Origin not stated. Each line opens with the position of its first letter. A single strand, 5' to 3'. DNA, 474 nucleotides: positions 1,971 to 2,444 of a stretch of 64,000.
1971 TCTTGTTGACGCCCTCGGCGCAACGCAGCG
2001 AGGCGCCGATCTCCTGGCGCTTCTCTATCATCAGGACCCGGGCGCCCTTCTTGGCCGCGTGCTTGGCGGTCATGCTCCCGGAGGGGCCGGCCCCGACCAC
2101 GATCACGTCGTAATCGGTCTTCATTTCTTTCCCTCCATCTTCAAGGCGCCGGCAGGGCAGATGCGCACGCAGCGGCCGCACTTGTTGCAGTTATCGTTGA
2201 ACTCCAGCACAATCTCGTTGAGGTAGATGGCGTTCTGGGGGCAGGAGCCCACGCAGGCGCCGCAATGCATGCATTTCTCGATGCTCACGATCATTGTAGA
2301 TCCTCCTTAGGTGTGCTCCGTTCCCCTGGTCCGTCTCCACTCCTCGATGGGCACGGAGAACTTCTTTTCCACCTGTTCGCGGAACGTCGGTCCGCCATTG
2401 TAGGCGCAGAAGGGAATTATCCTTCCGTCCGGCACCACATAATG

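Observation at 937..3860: Membrane-lipid operon: Tes/GDGT-MAS-like radical SAM, an unannotated 57-aa ferredoxin and geranylgeranyl reductase, facing mevalonate kinase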

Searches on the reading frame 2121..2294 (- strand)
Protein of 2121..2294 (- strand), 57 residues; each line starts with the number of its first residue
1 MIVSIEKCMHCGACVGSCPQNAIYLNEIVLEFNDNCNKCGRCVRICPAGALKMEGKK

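Call 4: search_protein_families(library=pfam, proteins=[window:2121-2294:-], max_evalue=0.01)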
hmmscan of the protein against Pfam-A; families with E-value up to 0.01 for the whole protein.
window:2121-2294:- (57 aa): 16 families
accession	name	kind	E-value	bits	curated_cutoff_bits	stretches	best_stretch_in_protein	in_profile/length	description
PF00037.32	Fer4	-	4.4e-15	55.2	21.1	2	3-24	3-24/24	4Fe-4S binding domain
PF12838.12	Fer4_7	-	2.9e-13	50.5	27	2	7-50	1-52/52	4Fe-4S dicluster domain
PF13187.11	Fer4_9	-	3.8e-13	49.7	27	3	7-50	1-51/52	4Fe-4S dicluster domain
PF13237.11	Fer4_10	-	5.5e-12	45.9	25.5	2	4-47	5-53/53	4Fe-4S dicluster domain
PF12837.12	Fer4_6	-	4.4e-11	42.6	25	2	34-51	7-24/24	4Fe-4S binding domain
PF12797.12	Fer4_2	-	1.5e-10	40.7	24.5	2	2-19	4-21/22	4Fe-4S binding domain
PF13484.11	Fer4_16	-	1.1e-09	39.3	30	2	35-54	1-20/66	4Fe-4S double cluster binding domain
PF12800.12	Fer4_4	-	2.5e-09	37.1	24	2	6-20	2-16/17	4Fe-4S binding domain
PF25160.1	LdpA_Fe-S-bd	-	3e-08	33.8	27.6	2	14-54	9-46/49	LdpA Fe-S cluster-binding domain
PF14697.11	Fer4_21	-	1.2e-07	32.1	35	1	4-53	4-59/59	4Fe-4S dicluster domain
PF12798.12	Fer4_3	-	3.5e-07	31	27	2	8-22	1-15/15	4Fe-4S binding domain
PF13183.11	Fer4_8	-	3.8e-06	27.8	27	2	5-19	2-16/68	4Fe-4S dicluster domain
PF13534.11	Fer4_17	-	0.00011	23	22.2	0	5-21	43-59/61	4Fe-4S dicluster domain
PF14843.11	GF_recep_IV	-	0.0016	18.6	29.5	1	9-53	79-126/132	Growth factor receptor domain IV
PF13247.11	Fer4_11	-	0.0024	18.5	26.2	1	5-54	7-62/100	4Fe-4S dicluster domain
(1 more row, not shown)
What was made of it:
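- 2121..2294 (-): Ferredoxin of 57 aa with two [4Fe-4S] clusters (two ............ motifs). Pfam Fer4 matches in two stretches at 4.4e-15 (call 4).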

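Call 5: search_protein_families(library=ncbifam, proteins=[window:2121-2294:-], max_evalue=0.01)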
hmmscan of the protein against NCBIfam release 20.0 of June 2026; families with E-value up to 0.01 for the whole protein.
window:2121-2294:- (57 aa): 98 families (the best 25 are shown)
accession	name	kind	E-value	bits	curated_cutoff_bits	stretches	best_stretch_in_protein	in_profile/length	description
NF038196.1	ferrodoxin_EFR1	subfamily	7.5e-12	45.8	75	1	4-55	183-233/242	EFR1 family ferrodoxin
NF010368.0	PRK13795.1-3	equivalog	5.7e-10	38.1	588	1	7-48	588-629/635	hypothetical protein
NF043069.1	T4HPD_activ_SAM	equivalog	7.9e-10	38.6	425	1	4-56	49-102/299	trans-4-hydroxy-L-proline dehydratase activase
NF058577.1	FdxA_fam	equivalog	1.5e-09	37.9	65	1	6-50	7-52/52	4Fe-4S ferredoxin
NF040864.1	HgcB_ferredoxin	equivalog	2.7e-09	36.7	99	2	2-26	40-64/93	mercury methylation ferredoxin HgcB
TIGR04041.1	activase_YjjW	hypoth_equivalog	5.3e-09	35.9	250.2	1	5-49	40-85/276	YjjW family glycine radical enzyme activase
NF040684.1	PorD_Arch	equivalog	7.5e-09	35.6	120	1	3-54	29-82/85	pyruvate synthase subunit PorD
TIGR02179.1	PorD_KorD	subfamily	1.4e-08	34.7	60.05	1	2-55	21-76/78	2-oxoacid:acceptor oxidoreductase, delta subunit, pyruvate/2-ketoisovalerate family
NF043039.1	HgcAB_like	equivalog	3.3e-08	33.5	285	2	3-24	329-350/350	HgcAB-like fusion protein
NF010366.0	PRK13795.1-1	equivalog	6.8e-08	31.1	745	1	3-46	605-648/667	hypothetical protein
NF005503.0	PRK07118.1-2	equivalog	7.9e-08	31.9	252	1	7-55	139-188/292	RnfABCDGE type electron transport complex subunit B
TIGR01971.1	NuoI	subfamily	1.2e-07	31.3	113.05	2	3-26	78-101/121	NADH-quinone oxidoreductase, chain I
NF045874.1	Vhu_polyferre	exception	1.3e-07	30.7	600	1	4-53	263-311/381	F420-non-reducing hydrogenase associated-polyferredoxin VhuB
TIGR02494.1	PFLE_PFLC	subfamily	1.4e-07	31.1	174.35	1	3-56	45-102/293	glycyl-radical enzyme activating protein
NF004546.0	PRK05888.3-3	equivalog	2.1e-07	30.5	260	2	27-53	58-83/196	NADH-quinone oxidoreductase subunit NuoI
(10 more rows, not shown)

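Call 25: find_encoding_contigs(protein=window:2121-2294:-, flank=6000, max_places=6)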
Protein window:2121-2294:- (57 aa): 5 contigs read that carry it; 3 places shown.
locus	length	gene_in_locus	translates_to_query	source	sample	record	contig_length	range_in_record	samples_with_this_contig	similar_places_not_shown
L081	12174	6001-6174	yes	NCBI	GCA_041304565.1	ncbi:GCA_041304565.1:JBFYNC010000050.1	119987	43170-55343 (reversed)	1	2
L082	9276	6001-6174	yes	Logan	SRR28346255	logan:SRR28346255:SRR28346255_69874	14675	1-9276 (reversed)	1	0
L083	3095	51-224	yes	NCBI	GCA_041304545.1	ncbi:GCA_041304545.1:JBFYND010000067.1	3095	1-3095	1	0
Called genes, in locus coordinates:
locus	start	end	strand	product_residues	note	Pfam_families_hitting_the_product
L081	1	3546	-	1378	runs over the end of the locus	PF00932:LTD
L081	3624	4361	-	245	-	PF01978:TrmB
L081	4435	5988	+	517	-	PF23545:Zn_ribbon_HMPTM, PF04055:Radical_SAM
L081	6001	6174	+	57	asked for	PF00037:Fer4, PF12797:Fer4_2 (weak), PF13237:Fer4_10, PF14697:Fer4_21, PF12838:Fer4_7, PF13187:Fer4_9, PF25160:LdpA_Fe-S-bd (weak), PF12837:Fer4_6, +5 more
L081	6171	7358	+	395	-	PF00890:FAD_binding_2 (weak), PF01134:GIDA (weak), PF01266:DAO (weak), PF01494:FAD_binding_3, PF03486:HI0933_like, PF07992:Pyr_redox_2, PF12831:FAD_oxidored, PF22578:GGR_cat, +2 more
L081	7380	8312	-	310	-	PF00288:GHMP_kinases_N, PF08544:GHMP_kinases_C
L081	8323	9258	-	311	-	PF28524:DUF8423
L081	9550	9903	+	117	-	-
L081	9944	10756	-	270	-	PF13489:Methyltransf_23 (weak), PF01209:Ubie_methyltran (weak), PF13847:Methyltransf_31, PF08241:Methyltransf_11, PF08242:Methyltransf_12, PF13649:Methyltransf_25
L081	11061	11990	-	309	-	PF00557:Peptidase_M24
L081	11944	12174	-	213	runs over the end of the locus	PF01300:Sua5_yciO_yrdC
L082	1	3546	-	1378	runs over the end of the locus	PF00932:LTD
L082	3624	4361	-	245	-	PF01978:TrmB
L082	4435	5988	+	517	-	PF23545:Zn_ribbon_HMPTM, PF04055:Radical_SAM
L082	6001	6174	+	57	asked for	PF00037:Fer4, PF12797:Fer4_2 (weak), PF13237:Fer4_10, PF14697:Fer4_21, PF12838:Fer4_7, PF13187:Fer4_9, PF25160:LdpA_Fe-S-bd (weak), PF12837:Fer4_6, +5 more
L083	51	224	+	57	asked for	PF00037:Fer4, PF12797:Fer4_2 (weak), PF13237:Fer4_10, PF14697:Fer4_21, PF12838:Fer4_7, PF13187:Fer4_9, PF25160:LdpA_Fe-S-bd (weak), PF12837:Fer4_6, +5 more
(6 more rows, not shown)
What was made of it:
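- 2121..2294 (-): Gene callers call the gene (call 25).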
